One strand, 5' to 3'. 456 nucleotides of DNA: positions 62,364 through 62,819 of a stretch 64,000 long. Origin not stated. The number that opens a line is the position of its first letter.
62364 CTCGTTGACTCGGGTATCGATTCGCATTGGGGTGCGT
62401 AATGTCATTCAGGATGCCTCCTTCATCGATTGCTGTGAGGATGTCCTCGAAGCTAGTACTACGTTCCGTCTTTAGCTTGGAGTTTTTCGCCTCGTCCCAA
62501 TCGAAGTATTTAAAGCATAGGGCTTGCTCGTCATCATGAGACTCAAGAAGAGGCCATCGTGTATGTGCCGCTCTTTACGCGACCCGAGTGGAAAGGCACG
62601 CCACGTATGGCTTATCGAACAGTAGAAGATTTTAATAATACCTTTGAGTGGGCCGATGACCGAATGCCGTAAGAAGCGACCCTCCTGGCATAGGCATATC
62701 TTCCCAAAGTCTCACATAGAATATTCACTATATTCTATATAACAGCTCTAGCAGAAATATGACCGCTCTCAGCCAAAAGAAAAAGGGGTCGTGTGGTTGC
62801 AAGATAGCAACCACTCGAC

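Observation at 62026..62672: Decayed BrnT/BrnA (DUF497 / ribbon-helix-helix) toxin-antitoxin module in a low-GC patch, invisible to the ORF track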

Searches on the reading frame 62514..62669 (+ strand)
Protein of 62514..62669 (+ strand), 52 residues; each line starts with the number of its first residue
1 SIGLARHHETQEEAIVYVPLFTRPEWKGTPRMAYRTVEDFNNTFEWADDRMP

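Call 23: find_homologous_proteins(query=window:62514-62669:+, max_evalue=10)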
Query seq(52 aa) (52 aa): 4 proteins with E <= 10 among 4 candidates.
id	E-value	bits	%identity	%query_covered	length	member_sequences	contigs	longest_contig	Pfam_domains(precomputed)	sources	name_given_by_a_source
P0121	3.3e-18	82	73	98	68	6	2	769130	-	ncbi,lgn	-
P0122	1.5e-17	80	75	98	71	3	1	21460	-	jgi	-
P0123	6.3e-16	74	71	98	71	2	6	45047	-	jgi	jgi:hypothetical protein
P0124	1.1e-14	71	67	98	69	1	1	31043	-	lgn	-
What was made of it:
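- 62517..62672 (+): 5'-truncated DUF1653-like small gene: residues ~16/19 to the end of a 68-71-aa protein, with stop TAA at 62670-62672. A GTG at 62559 would allow only a 37-aa product. Four homologues, P0121-P0124, at 67-75% identity, E 3e-18 to 1e-14 (call 23).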

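Call 25: find_encoding_contigs(protein=P0121, flank=4000, max_places=3)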
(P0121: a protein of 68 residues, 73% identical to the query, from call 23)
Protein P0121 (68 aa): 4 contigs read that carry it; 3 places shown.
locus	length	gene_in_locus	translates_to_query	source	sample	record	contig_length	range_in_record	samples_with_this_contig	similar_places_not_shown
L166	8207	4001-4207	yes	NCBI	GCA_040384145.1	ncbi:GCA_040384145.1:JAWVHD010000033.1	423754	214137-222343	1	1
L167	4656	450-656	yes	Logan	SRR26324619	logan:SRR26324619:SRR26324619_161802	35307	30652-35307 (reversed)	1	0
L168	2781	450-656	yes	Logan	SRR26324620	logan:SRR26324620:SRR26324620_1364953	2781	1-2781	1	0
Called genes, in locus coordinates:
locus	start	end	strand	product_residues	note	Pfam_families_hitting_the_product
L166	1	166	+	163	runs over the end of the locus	PF04138:GtrA_DPMS_TM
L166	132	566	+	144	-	PF01726:LexA_DNA_bind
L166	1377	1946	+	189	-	PF06821:Ser_hydrolase, PF00561:Abhydrolase_1 (weak), PF12146:Hydrolase_4 (weak)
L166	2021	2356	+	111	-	-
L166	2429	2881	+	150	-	-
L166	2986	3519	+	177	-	PF06414:Zeta_toxin (weak), PF08433:KTI12 (weak), PF13238:AAA_18 (weak), PF13671:AAA_33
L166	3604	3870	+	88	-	-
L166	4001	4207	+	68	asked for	-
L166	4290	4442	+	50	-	-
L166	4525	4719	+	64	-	-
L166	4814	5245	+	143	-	PF00293:NUDIX, PF14815:NUDIX_4 (weak)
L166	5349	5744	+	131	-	-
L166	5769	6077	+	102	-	-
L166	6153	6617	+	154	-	-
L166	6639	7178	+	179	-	PF08002:DUF1697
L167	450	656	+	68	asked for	-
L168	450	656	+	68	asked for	-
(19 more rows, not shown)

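Call 26: find_encoding_contigs(protein=P0122, flank=4000, max_places=3)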
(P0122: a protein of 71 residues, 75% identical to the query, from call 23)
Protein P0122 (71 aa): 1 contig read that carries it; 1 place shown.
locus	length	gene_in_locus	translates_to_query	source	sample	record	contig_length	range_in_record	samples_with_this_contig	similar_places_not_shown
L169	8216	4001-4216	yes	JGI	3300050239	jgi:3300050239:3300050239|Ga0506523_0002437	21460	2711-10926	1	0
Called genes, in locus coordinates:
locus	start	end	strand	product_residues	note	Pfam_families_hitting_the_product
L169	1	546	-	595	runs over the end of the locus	PF05157:MshEN, PF00437:T2SSE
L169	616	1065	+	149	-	PF02367:TsaE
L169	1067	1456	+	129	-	PF00814:TsaD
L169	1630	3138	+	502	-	PF12072:RNase_Y_N, PF22891:KH_PNO1_2nd (faint), PF00013:KH_1 (weak), PF01966:HD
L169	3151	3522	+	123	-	-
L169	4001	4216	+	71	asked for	-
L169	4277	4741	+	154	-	PF00578:AhpC-TSA, PF08534:Redoxin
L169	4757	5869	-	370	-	PF01757:Acyl_transf_3, PF10129:OpgC_C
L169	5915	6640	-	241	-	PF07685:GATase_3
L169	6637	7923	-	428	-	PF08245:Mur_ligase_M, PF08353:MurT_C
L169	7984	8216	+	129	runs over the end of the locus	-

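Call 28: search_protein_families(library=pfam, proteins=[P0121, P0122, P0123, P0124, window:62514-62669:+], max_evalue=1)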
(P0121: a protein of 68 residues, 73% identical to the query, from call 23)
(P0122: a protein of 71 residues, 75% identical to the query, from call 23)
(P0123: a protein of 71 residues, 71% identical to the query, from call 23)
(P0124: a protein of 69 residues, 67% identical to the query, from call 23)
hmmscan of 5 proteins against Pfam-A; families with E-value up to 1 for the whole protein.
P0121 (68 aa): 1 family
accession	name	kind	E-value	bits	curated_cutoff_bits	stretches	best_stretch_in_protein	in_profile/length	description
PF07866.17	DUF1653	-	9.3e-05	23.2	23.5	1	5-54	2-53/62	Protein of unknown function (DUF1653)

P0122 (71 aa): 1 family
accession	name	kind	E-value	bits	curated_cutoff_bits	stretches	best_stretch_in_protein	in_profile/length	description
PF07866.17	DUF1653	-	0.0017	19.1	23.5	1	14-62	9-51/62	Protein of unknown function (DUF1653)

P0123 (71 aa): 1 family
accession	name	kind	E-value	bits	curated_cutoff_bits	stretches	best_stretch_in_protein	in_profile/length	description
PF07866.17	DUF1653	-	0.00075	20.2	23.5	1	14-63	9-52/62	Protein of unknown function (DUF1653)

P0124 (69 aa): 1 family
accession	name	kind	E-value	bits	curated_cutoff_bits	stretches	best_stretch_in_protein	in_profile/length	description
PF07866.17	DUF1653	-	0.0015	19.3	23.5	1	14-57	9-46/62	Protein of unknown function (DUF1653)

seq(52 aa): 1 family
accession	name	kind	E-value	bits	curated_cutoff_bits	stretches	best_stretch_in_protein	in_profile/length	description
PF07866.17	DUF1653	-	0.001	19.8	23.5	1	2-48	14-54/62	Protein of unknown function (DUF1653)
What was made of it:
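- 62517..62672 (+): Pfam DUF1653 19.8 bits vs gathering score 23.5 (call 28).
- On DUF1653 (PF07866): The window fragment scores 19.8 bits and P0121 scores 23.2 bits, against a gathering score of 23.5 (call 28).
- Closest known: DUF1653. Same: The + strand remnant and its four full-length homologues align to the DUF1653 profile across the G-L-A-R-H/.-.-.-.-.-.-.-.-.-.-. core (call 28).
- Tried and rejected: It is DUF1653-like (calls 23, 28).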
